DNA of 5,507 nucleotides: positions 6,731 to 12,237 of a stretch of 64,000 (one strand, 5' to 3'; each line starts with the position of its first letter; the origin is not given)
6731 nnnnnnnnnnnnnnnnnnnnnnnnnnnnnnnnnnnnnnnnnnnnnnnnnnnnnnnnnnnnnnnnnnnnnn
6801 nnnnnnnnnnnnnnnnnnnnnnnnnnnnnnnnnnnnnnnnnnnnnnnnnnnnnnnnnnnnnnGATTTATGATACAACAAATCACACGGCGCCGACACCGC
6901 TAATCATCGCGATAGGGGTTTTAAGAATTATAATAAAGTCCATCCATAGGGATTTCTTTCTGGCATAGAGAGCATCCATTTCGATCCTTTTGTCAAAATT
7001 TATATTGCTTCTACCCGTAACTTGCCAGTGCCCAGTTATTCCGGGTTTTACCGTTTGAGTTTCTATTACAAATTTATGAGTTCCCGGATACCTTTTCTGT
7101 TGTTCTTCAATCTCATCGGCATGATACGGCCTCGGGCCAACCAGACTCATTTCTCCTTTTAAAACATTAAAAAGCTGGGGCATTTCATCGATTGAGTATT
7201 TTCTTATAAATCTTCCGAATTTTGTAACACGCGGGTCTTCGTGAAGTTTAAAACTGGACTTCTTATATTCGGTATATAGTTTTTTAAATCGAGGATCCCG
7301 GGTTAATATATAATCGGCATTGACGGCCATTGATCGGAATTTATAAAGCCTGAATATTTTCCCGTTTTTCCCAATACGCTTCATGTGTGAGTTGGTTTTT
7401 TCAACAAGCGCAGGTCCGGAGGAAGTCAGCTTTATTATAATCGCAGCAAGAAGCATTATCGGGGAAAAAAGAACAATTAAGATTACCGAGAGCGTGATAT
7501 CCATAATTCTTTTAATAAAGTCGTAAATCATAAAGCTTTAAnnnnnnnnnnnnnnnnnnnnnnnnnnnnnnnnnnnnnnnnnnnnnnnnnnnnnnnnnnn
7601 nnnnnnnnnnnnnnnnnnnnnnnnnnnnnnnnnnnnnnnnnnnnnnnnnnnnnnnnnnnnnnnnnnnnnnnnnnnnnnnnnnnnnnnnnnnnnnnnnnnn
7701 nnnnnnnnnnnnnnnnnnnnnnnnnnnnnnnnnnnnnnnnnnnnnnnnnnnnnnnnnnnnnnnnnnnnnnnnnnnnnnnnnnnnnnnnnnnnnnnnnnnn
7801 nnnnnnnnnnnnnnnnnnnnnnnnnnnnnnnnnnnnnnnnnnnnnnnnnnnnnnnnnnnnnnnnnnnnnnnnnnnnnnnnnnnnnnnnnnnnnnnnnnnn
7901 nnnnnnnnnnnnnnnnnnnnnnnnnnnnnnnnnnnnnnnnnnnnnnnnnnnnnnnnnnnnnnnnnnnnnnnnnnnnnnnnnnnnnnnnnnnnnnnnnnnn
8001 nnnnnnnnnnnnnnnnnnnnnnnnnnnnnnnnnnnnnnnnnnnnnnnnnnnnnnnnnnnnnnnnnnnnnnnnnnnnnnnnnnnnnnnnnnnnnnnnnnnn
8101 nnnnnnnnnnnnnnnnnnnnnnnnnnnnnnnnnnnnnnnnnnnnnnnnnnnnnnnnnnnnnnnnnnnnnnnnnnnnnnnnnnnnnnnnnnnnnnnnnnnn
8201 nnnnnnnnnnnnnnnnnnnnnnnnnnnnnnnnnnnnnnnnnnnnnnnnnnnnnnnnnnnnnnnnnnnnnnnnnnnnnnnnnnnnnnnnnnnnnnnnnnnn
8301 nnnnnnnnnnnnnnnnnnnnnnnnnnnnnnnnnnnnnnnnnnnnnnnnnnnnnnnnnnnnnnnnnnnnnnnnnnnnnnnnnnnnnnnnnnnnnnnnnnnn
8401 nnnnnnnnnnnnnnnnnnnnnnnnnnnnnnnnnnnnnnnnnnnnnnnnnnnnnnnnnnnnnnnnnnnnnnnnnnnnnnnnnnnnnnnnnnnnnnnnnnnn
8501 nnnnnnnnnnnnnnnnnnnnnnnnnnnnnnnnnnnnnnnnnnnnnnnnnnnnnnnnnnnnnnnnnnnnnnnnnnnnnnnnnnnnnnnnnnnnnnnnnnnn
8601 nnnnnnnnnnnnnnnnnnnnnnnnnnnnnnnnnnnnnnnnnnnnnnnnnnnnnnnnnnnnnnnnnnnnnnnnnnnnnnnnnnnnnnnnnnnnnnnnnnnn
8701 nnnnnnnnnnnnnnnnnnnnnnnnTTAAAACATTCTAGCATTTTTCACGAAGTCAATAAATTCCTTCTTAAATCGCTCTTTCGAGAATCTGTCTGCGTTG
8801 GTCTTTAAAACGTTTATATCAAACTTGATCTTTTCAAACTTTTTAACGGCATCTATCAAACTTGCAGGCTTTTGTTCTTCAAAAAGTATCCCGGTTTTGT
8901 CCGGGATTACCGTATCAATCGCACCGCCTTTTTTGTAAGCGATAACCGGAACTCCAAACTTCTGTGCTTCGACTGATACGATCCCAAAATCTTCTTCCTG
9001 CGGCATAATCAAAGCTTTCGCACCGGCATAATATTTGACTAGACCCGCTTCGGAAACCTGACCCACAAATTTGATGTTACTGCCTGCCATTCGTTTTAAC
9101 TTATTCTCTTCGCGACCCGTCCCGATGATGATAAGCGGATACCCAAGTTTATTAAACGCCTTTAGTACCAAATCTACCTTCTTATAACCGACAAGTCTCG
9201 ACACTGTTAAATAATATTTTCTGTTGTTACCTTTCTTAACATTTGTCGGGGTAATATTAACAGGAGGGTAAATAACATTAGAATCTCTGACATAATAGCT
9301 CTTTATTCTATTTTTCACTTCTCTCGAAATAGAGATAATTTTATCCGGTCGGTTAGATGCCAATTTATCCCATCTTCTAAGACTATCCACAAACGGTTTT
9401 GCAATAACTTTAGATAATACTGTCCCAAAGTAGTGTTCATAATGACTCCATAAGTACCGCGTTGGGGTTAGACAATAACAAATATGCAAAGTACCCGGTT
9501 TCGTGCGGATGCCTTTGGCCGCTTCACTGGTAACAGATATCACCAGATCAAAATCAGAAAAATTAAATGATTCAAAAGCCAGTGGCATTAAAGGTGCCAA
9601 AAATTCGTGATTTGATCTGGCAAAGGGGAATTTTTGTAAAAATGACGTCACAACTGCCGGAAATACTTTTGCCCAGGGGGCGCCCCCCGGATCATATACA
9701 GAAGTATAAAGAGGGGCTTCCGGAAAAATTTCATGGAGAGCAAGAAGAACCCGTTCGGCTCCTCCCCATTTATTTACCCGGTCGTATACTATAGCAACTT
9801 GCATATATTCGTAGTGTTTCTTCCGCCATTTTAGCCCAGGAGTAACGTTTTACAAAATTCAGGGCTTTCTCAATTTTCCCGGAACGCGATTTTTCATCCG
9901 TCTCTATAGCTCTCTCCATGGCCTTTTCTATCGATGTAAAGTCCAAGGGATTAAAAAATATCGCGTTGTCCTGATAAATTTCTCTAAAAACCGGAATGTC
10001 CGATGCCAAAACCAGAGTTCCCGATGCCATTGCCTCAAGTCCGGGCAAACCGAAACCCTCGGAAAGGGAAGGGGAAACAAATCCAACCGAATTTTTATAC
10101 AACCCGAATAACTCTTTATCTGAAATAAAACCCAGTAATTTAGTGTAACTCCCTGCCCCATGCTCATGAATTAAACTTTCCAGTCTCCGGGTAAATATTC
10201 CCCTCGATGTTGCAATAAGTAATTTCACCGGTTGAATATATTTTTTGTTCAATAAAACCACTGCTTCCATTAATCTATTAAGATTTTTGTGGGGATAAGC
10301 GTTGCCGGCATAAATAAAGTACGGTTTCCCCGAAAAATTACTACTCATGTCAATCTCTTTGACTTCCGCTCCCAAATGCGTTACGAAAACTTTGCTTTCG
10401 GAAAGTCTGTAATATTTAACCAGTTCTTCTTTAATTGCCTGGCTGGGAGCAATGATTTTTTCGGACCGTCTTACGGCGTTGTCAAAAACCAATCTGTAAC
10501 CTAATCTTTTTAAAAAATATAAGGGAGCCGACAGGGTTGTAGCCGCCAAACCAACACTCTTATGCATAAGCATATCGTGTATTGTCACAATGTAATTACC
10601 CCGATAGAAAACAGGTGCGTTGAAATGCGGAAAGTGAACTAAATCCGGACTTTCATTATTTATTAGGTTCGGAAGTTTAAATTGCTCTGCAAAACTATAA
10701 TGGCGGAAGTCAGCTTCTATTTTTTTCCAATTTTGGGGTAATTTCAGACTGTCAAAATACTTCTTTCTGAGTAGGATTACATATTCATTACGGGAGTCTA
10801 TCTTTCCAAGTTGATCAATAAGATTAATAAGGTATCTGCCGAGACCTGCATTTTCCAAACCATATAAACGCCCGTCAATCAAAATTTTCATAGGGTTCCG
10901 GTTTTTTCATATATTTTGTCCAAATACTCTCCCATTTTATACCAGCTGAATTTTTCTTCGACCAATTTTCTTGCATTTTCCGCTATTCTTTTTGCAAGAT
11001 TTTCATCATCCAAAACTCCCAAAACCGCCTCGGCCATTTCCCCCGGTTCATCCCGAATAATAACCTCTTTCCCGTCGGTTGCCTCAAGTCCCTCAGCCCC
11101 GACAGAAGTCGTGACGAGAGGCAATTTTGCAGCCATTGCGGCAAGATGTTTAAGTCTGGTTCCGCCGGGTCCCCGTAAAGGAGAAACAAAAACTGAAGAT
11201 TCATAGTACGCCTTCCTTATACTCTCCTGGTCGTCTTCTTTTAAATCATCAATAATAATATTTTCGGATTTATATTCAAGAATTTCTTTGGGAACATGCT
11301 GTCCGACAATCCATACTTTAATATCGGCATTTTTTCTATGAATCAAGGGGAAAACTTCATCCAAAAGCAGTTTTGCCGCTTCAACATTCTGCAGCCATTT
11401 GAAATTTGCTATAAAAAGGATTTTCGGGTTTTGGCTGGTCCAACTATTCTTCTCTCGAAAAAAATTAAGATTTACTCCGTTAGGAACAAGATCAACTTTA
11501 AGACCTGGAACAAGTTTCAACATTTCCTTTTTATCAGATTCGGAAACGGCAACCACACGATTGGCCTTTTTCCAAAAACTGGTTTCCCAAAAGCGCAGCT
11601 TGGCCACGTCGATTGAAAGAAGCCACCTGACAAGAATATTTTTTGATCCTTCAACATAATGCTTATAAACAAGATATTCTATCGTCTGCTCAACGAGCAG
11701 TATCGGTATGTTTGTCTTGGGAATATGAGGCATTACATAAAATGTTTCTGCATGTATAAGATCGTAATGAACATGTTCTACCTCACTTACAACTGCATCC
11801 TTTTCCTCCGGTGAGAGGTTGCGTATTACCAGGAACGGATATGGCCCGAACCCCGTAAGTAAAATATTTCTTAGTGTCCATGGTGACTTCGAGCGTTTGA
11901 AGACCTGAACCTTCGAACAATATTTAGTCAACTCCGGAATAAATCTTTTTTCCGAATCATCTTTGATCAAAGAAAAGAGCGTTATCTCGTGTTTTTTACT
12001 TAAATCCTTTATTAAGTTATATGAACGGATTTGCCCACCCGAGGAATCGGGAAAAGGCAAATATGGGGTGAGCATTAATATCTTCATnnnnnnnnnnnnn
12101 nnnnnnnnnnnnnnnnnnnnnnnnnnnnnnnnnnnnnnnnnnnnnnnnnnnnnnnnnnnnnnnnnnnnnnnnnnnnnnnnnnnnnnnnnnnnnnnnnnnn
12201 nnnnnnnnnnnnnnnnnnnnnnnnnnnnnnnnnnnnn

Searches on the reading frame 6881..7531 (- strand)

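Call 12: search_protein_families(library=pfam, proteins=[window:6881-7531:-], max_evalue=0.001)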
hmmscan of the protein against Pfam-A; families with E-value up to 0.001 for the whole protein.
window:6881-7531:- (216 aa): 1 family
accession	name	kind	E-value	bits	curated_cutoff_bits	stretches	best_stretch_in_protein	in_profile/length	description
PF02397.22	Bac_transf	-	1.9e-61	207.2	27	1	7-210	1-178/179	Bacterial sugar transferase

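Call 62: search_protein_families(library=ncbifam, proteins=[window:6881-7531:-], max_evalue=1e-8)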
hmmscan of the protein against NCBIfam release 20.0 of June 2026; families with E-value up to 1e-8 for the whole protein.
window:6881-7531:- (216 aa): 10 families
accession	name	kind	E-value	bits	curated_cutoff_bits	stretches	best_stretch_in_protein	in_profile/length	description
TIGR03025.1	EPS_sugtrans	subfamily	1e-77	262.3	295.55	1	4-215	255-444/445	exopolysaccharide biosynthesis polyprenyl glycosylphosphotransferase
TIGR03022.1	WbaP_sugtrans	subfamily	6.9e-71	239.8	403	1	5-215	257-455/456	undecaprenyl-phosphate galactose phosphotransferase WbaP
TIGR03023.1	WcaJ_sugtrans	equivalog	2.9e-63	214.7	410.75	1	4-213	260-450/453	undecaprenyl-phosphate glucose phosphotransferase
NF052601.1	undeca_RfbP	equivalog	2.8e-60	203.6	330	1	4-209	42-235/244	undecaprenyl-phosphate galactose phosphotransferase family protein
NF041877.1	EPS_EpsZ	equivalog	1.1e-51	176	800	1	6-215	265-458/459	exopolysaccharide biosynthesis polyisoprenyl-phosphate hexose-1-phosphate transferase EpsZ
NF011751.0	PRK15204.1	equivalog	1.1e-48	166.1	907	1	5-210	278-470/476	undecaprenyl-phosphate galactose phosphotransferase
TIGR03013.1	EpsB_2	subfamily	1.3e-44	153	393.35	1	4-206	252-433/443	TIGR03013 family XrtA/PEP-CTERM system glycosyltransferase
NF007518.0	PRK10124.1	equivalog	2.9e-38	131.8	684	1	4-205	271-453/464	undecaprenyl-phosphate glucose phosphotransferase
NF050817.1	PolSacchBiosHfsE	equivalog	1.1e-33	116.7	750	1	5-205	270-455/467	polysaccharide biosynthesis protein HfsE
NF045514.1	glycotran_HepC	equivalog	4.5e-28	98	140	1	4-136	114-212/220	heterocyst development glycosyltransferase HepC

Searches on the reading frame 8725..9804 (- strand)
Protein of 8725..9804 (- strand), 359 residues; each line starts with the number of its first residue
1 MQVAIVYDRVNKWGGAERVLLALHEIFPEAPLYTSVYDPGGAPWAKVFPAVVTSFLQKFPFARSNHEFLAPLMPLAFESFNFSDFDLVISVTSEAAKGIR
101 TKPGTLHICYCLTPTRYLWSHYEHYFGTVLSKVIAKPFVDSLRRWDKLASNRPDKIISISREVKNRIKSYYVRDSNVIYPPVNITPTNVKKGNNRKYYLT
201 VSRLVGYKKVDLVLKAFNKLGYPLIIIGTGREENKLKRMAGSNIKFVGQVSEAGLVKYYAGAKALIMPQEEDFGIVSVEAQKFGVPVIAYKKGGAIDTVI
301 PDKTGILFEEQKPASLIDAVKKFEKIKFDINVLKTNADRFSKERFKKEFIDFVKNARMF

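Call 10: search_protein_families(library=pfam, proteins=[window:8725-9804:-], max_evalue=0.001)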
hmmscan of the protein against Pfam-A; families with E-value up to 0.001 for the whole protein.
window:8725-9804:- (359 aa): 4 families
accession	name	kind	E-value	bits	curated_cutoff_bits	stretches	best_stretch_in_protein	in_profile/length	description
PF00534.26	Glycos_transf_1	-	1.1e-27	97.1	26.4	1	190-327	10-159/172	Glycosyl transferases group 1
PF13692.12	Glyco_trans_1_4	-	1.6e-20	74.3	27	1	196-322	2-138/142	Glycosyl transferases group 1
PF13439.12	Glyco_transf_4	-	3.7e-06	27.5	28.5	1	13-184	1-168/170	Glycosyltransferase Family 4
PF20706.3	GT4-conflict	-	0.00038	20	26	1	251-299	271-320/385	Family 4 Glycosyltransferase in conflict systems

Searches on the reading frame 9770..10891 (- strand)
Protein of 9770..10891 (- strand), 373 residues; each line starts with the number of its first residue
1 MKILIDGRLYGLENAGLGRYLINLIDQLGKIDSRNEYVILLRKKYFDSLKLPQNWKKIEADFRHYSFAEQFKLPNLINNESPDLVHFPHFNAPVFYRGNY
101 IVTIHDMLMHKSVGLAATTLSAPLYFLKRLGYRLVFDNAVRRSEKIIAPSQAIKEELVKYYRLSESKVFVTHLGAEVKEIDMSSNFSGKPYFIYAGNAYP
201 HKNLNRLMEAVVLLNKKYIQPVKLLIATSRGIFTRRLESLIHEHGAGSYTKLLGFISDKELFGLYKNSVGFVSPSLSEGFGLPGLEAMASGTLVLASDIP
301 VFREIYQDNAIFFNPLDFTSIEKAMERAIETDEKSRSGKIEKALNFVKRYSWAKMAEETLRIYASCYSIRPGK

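Call 10: search_protein_families(library=pfam, proteins=[window:9770-10891:-], max_evalue=0.001)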
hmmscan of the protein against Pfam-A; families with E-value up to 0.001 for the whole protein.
window:9770-10891:- (373 aa): 5 families
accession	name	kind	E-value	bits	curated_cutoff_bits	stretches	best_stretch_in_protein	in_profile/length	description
PF00534.26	Glycos_transf_1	-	1.3e-26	93.6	26.4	1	184-336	9-163/172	Glycosyl transferases group 1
PF13692.12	Glyco_trans_1_4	-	4.9e-19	69.4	27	1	190-330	2-141/142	Glycosyl transferases group 1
PF13439.12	Glyco_transf_4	-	3.6e-12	47.1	28.5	1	61-175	52-166/170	Glycosyltransferase Family 4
PF20706.3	GT4-conflict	-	0.0002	20.9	26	1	251-297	264-311/385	Family 4 Glycosyltransferase in conflict systems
PF00982.27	Glyco_transf_20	-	0.00099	18.4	32.5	0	291-358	400-466/473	Glycosyltransferase family 20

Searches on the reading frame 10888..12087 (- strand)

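Call 10: search_protein_families(library=pfam, proteins=[window:10888-12087:-], max_evalue=0.001)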
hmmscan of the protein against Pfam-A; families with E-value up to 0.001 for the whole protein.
window:10888-12087:- (399 aa): 4 families
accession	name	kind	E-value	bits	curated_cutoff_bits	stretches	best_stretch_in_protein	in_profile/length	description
PF13692.12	Glyco_trans_1_4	-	7.4e-20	72.1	27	1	221-361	2-142/142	Glycosyl transferases group 1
PF00534.26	Glycos_transf_1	-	2e-11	44.2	26.4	1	210-374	5-171/172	Glycosyl transferases group 1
PF13439.12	Glyco_transf_4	-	3.4e-11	43.9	28.5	1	17-208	3-169/170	Glycosyltransferase Family 4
PF13524.12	Glyco_trans_1_2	-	7.2e-07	29.7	25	1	254-382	13-135/144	Glycosyl transferase-like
